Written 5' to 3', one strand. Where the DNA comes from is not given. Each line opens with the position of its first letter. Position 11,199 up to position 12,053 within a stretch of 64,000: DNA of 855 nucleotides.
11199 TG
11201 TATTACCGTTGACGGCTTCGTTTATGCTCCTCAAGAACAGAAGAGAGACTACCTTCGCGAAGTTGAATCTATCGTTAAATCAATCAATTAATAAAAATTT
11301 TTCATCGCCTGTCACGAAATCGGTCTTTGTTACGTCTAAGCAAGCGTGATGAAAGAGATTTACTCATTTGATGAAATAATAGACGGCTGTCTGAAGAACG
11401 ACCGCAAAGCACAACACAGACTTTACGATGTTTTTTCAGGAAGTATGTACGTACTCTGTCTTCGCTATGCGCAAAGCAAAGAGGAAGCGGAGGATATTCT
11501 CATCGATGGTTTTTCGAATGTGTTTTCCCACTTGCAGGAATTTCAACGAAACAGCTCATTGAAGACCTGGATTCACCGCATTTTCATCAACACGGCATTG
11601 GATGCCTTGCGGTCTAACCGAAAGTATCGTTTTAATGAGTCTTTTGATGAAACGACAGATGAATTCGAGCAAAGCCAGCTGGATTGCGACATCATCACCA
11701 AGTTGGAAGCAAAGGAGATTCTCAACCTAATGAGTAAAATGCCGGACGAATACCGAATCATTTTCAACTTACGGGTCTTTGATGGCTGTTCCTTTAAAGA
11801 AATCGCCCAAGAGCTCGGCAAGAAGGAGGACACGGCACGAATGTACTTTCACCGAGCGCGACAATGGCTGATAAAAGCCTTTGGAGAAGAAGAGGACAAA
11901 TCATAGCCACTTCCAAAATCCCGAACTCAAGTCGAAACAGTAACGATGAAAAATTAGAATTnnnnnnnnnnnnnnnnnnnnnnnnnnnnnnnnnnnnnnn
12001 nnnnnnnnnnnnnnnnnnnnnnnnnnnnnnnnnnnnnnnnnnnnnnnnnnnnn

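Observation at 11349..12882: ECF sigma factor paired with a membrane-anchored protein whose only folded extracytoplasmic part is a T9SS type-B sorting domain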

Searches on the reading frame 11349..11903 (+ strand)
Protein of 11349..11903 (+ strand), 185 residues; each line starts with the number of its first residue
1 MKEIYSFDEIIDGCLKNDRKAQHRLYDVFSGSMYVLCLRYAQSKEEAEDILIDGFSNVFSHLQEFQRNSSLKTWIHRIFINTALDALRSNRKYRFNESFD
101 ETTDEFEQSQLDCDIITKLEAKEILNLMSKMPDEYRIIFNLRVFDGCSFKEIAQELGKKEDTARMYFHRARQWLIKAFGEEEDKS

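Call 3: search_protein_families(library=pfam, proteins=[window:11349-11903:+], max_evalue=0.1)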
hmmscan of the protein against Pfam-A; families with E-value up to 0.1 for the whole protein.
window:11349-11903:+ (185 aa): 5 families
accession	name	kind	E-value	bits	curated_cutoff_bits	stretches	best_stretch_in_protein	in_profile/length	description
PF08281.18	Sigma70_r4_2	-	1.3e-15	57.2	25.7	1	123-174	3-54/54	Sigma-70, region 4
PF04542.20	Sigma70_r2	-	3.6e-11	43.1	24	1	33-92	9-70/71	Sigma-70 region 2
PF07638.17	Sigma70_ECF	-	1.4e-05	25.6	21.1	1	97-176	106-181/185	ECF sigma factor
PF04545.22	Sigma70_r4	-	4.1e-05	23.4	24.1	1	127-172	1-46/50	Sigma-70, region 4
PF13936.12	HTH_38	-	0.02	15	27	1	137-160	12-34/44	Helix-turn-helix domain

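Call 4: search_protein_families(library=ncbifam, proteins=[window:11349-11903:+], max_evalue=0.1)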
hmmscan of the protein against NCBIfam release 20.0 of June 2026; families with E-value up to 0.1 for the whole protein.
window:11349-11903:+ (185 aa): 88 families (the best 25 are shown)
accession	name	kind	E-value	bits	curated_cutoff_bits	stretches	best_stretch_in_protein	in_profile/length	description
NF008888.0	PRK11922.1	equivalog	8.7e-26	91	204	1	9-177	19-195/231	RNA polymerase sigma factor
TIGR02937.1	sigma70-ECF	superfamily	1.5e-25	89.7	42.9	1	21-177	2-164/165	sigma-70 family RNA polymerase sigma factor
NF058625.1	sigma_PG0214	equivalog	4.3e-25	88.4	130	1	30-182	14-165/170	GFO_1088 family ECF-type sigma factor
TIGR02950.1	SigM_subfam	subfamily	5.4e-24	84.8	147.95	1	25-175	5-155/159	RNA polymerase sigma factor, SigM family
NF006930.0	PRK09415.1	subfamily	3.7e-22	79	198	1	24-180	20-177/179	RNA polymerase factor sigma C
TIGR02985.1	Sig70_bacteroi1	subfamily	5.6e-22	78.7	126.4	1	23-174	4-158/162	RNA polymerase sigma-70 factor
NF007223.0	PRK09641.1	equivalog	1.3e-20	74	209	1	10-179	8-185/187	RNA polymerase sigma factor SigW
NF053879.1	RNAPolSigSigVBac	equivalog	8.2e-20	71.1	190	1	32-181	16-158/160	RNA polymerase sigma factor SigV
NF009174.0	PRK12522.1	equivalog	2.2e-18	66.8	217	1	24-174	7-163/175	RNA polymerase sigma factor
NF007229.0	PRK09647.1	equivalog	2.3e-18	66.4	265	1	29-181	53-205/220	RNA polymerase sigma factor SigE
NF008891.0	PRK11924.1-5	subfamily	6.5e-18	65.4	259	1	24-177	7-162/171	RNA polymerase sigma factor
NF007216.0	PRK09638.1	equivalog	8.3e-18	64.8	194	1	9-182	7-178/180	RNA polymerase sigma factor SigY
NF009166.1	PRK12513.1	equivalog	1.2e-17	64.3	206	1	17-183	19-191/193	RNA polymerase sigma factor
TIGR02948.1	SigW_bacill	equivalog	1.6e-17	64.1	243.1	1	14-178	12-184/187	RNA polymerase sigma factor SigW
NF007225.0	PRK09643.1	equivalog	3.8e-17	62.6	190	1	15-179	22-183/204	RNA polymerase sigma factor SigM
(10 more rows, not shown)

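Call 99: search_solved_structures(query=window:11349-11903:+, max_evalue=1e-8)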
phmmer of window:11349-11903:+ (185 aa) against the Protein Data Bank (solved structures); distinct sequences matched with E-value up to 1e-8: 10.
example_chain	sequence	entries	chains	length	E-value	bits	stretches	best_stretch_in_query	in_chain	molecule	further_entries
5wuq_A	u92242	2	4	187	1.3e-15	61.1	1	15-176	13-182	ECF RNA polymerase sigma factor SigW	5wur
9m9d_F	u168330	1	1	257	3.7e-12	49.8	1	31-174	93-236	ECF RNA polymerase sigma factor SigE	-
9m9e_F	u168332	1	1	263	4e-12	49.7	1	31-174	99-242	ECF RNA polymerase sigma factor SigE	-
9m98_F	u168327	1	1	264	4e-12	49.7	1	31-174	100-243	ECF RNA polymerase sigma factor SigE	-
6in7_B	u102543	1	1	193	6.2e-12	49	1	9-178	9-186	RNA polymerase sigma-H factor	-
8z6g_B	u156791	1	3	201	7.1e-12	48.9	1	9-178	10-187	RNA polymerase sigma factor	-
1or7_A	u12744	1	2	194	1.8e-10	44.3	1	9-173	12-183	RNA polymerase sigma-E factor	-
6jbq_F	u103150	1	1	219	2.7e-10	43.7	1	9-173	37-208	ECF RNA polymerase sigma-E factor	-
6jcy_F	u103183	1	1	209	9.5e-10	41.9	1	32-174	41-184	ECF RNA polymerase sigma factor SigH,ECF RNA polymerase sigma factor SigE,ECF RNA polymera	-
5zx2_F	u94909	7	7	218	2.3e-09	40.7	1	33-174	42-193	ECF RNA polymerase sigma factor SigH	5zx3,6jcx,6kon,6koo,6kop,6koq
